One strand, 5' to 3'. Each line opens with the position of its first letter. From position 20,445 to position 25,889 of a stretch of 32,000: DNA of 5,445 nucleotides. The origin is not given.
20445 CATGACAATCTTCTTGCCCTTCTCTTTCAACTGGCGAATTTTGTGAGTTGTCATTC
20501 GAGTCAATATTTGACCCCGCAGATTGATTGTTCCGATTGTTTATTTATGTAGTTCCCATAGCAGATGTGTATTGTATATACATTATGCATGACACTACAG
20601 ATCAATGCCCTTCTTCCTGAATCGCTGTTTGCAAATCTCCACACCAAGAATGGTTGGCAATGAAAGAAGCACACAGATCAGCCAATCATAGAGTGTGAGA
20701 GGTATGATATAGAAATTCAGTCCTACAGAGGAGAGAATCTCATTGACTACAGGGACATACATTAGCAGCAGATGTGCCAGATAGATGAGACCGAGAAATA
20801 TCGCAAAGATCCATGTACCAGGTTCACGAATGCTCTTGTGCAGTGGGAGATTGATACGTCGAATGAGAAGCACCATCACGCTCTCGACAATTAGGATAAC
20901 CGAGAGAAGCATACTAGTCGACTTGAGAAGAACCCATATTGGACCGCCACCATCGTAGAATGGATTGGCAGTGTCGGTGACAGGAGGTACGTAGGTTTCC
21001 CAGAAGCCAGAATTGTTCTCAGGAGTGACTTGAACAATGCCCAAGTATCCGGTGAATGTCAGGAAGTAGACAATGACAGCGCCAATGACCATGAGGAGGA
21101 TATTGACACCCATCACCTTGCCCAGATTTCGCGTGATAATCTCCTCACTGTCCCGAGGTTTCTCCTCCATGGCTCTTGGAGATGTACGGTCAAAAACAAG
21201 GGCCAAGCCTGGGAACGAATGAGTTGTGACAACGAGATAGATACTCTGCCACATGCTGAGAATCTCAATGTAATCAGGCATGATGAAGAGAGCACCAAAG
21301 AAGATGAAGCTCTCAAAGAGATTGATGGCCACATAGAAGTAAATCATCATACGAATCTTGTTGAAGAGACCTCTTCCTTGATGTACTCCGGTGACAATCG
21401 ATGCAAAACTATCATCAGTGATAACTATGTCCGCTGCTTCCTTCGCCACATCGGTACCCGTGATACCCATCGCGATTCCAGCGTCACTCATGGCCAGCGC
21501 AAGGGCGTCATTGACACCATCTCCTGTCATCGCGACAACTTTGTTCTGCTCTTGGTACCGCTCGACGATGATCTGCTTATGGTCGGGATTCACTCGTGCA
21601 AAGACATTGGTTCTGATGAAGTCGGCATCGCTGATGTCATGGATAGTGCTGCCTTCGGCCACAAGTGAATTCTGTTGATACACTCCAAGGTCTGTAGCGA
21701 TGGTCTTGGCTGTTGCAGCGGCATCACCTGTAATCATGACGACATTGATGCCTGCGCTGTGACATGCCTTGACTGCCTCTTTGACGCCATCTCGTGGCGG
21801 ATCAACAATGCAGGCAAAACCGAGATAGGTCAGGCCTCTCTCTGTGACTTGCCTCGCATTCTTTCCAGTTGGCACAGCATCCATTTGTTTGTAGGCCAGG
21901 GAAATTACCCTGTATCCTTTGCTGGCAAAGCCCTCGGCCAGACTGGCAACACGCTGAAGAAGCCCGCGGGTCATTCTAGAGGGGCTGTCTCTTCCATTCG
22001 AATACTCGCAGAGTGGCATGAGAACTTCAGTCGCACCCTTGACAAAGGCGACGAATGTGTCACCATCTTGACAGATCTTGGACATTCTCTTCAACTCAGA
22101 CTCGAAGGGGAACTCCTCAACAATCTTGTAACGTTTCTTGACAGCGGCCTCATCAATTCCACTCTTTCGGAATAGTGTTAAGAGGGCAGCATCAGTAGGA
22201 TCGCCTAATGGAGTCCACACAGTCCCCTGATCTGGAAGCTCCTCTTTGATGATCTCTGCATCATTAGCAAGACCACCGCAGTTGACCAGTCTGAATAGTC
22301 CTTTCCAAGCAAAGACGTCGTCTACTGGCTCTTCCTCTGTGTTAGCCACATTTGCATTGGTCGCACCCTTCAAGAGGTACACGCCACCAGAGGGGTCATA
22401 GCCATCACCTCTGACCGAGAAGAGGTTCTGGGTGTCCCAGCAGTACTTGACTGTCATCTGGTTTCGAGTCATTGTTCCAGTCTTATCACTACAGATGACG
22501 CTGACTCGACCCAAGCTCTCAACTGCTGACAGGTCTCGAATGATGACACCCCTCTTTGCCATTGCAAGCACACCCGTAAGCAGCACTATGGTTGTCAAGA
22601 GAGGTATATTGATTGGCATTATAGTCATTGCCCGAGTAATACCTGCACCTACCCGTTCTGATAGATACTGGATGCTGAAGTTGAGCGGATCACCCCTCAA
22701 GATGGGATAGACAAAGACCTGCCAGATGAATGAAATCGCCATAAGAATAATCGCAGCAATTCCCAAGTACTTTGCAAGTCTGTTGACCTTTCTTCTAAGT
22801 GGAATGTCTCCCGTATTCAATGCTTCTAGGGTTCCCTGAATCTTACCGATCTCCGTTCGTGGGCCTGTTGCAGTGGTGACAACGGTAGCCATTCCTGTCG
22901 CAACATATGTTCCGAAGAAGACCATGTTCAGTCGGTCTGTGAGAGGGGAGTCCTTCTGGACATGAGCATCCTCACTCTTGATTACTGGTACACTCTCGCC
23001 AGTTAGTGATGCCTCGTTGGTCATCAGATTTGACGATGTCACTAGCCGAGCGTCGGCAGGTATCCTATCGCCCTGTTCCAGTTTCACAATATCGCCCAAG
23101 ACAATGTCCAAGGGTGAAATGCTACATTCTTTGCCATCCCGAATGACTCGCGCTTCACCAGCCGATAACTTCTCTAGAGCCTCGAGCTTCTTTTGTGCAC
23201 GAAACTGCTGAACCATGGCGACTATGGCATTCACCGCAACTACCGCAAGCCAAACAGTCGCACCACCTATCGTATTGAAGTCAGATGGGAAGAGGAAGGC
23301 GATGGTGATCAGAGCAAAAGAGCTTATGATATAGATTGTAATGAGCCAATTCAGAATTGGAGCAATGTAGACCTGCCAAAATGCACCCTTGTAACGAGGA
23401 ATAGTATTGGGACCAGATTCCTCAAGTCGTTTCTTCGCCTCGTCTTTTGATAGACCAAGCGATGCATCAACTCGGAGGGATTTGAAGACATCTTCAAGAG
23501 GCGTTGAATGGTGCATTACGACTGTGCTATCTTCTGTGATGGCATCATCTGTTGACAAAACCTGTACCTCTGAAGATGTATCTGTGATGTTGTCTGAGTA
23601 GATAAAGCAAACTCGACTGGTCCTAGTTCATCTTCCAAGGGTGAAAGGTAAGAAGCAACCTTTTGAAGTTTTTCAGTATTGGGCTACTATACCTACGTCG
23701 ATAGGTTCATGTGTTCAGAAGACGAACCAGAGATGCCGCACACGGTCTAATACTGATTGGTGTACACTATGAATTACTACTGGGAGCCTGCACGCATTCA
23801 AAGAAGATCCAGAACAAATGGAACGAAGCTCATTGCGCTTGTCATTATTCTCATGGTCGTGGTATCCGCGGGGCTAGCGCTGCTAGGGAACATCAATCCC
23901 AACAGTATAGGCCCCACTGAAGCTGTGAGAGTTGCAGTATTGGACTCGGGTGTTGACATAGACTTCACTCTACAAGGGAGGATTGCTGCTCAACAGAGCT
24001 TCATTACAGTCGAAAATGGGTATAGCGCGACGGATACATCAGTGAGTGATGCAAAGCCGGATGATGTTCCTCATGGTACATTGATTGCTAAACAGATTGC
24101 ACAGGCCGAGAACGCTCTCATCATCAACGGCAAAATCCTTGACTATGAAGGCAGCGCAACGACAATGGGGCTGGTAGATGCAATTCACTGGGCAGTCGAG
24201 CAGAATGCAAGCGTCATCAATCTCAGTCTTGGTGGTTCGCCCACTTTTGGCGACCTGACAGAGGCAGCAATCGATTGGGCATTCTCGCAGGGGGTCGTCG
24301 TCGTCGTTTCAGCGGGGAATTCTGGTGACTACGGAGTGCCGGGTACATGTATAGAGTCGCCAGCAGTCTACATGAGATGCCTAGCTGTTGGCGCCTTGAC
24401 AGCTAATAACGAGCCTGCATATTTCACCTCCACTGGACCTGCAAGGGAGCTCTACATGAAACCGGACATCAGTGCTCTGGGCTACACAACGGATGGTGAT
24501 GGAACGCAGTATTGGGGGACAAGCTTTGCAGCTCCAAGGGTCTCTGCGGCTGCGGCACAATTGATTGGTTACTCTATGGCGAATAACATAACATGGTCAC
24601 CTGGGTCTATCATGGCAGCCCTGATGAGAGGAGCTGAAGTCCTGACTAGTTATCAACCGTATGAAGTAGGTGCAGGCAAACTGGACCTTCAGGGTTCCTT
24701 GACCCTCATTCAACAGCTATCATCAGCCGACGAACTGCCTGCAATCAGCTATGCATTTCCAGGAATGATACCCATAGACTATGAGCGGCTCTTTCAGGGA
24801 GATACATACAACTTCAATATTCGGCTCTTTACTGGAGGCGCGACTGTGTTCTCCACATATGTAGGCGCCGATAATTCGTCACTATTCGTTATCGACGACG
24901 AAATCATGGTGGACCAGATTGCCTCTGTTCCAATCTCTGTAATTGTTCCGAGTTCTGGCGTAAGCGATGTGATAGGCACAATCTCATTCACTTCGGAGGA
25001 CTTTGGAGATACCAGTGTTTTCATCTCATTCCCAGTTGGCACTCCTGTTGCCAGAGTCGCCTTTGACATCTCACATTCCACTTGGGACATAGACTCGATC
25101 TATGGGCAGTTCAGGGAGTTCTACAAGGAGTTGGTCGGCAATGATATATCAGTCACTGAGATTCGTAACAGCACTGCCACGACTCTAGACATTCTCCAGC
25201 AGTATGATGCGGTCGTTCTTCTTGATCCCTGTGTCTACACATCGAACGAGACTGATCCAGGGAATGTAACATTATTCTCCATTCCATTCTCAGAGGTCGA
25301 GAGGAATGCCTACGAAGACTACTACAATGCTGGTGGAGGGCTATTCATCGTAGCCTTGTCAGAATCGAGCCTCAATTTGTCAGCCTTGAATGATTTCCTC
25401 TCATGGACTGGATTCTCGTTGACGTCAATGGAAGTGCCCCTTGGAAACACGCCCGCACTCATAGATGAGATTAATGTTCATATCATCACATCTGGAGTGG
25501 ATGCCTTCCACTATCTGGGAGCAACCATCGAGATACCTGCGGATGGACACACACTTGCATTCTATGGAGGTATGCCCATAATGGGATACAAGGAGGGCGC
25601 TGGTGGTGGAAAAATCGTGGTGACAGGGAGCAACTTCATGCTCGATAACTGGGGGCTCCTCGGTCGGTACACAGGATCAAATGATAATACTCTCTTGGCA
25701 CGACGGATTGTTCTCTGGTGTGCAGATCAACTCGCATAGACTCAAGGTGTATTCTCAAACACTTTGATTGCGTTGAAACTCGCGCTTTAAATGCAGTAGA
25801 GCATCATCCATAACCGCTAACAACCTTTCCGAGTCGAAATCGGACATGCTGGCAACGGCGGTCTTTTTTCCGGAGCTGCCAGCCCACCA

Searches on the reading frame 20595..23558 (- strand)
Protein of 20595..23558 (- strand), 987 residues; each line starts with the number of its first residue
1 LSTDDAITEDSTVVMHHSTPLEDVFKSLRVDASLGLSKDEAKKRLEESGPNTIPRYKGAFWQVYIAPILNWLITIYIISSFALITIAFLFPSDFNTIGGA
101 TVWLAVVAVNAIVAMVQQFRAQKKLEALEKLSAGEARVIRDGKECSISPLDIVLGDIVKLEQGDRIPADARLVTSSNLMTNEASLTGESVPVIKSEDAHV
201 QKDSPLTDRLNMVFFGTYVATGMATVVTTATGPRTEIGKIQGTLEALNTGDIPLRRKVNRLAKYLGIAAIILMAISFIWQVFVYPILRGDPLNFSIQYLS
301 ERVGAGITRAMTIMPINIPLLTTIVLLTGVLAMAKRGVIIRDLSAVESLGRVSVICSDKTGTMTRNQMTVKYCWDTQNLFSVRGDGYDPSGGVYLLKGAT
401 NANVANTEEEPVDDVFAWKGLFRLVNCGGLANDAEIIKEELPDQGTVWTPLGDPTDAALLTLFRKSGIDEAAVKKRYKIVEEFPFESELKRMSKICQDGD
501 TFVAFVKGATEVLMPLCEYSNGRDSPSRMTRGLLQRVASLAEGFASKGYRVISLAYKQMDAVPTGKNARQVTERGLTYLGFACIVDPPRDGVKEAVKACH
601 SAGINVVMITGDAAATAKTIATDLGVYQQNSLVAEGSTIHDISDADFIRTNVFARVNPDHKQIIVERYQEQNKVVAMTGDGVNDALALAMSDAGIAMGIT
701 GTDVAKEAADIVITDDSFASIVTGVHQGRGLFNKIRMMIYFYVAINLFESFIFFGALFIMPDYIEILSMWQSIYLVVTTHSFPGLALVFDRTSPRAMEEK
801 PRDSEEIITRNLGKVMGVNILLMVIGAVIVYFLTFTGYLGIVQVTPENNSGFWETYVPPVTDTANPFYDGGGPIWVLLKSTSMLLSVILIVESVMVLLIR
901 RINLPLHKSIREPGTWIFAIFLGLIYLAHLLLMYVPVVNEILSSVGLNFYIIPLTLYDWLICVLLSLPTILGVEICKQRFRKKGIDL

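Call 49: search_protein_families(library=pfam, proteins=[window:20595-23558:-], max_evalue=0.001)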
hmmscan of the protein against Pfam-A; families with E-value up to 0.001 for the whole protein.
window:20595-23558:- (987 aa): 6 families
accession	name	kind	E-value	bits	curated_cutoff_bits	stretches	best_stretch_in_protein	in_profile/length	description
PF00122.25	E1-E2_ATPase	-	6.9e-38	130.4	28.1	1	131-336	2-181/181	E1-E2 ATPase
PF00689.26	Cation_ATPase_C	-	4.4e-20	72.6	27.3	1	768-977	5-173/175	Cation transporting ATPase, C-terminus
PF13246.12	Cation_ATPase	-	2e-18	66.6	21.7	1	430-519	2-90/91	Cation transport ATPase (P-type)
PF00702.32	Hydrolase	-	1.5e-17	65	26.4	1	562-689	71-188/191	haloacid dehalogenase-like hydrolase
PF00690.31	Cation_ATPase_N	-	4.8e-10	39.4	20.4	1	17-80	2-66/69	Cation transporter/ATPase, N-terminus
PF08282.18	Hydrolase_3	-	0.00043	20.5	20.9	0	664-717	195-247/255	haloacid dehalogenase-like hydrolase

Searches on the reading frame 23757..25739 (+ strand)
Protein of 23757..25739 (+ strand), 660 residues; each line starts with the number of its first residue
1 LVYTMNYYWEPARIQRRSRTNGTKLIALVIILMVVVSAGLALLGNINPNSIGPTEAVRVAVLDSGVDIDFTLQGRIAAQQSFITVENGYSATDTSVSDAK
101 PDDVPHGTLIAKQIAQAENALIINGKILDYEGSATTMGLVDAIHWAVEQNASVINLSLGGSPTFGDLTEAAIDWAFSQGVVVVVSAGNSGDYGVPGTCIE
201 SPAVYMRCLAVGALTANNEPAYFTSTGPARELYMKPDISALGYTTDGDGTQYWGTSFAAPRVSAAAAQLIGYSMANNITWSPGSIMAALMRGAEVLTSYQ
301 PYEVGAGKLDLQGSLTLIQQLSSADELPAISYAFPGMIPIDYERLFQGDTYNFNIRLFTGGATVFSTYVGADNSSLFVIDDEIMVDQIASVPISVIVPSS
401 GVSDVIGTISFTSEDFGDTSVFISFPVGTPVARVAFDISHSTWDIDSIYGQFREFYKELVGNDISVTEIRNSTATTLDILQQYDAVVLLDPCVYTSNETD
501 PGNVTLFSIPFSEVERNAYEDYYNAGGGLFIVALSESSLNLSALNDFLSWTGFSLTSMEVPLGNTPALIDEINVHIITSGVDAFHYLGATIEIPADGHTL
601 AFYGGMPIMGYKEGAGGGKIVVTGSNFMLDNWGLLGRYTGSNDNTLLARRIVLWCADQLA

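Call 49: search_protein_families(library=pfam, proteins=[window:23757-25739:+], max_evalue=0.001)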
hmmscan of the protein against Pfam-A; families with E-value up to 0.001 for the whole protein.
window:23757-25739:+ (660 aa): 1 family
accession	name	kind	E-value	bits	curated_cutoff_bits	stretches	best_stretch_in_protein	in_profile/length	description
PF00082.27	Peptidase_S8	-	4.6e-34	118.5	21.8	1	56-305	3-286/288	Subtilase family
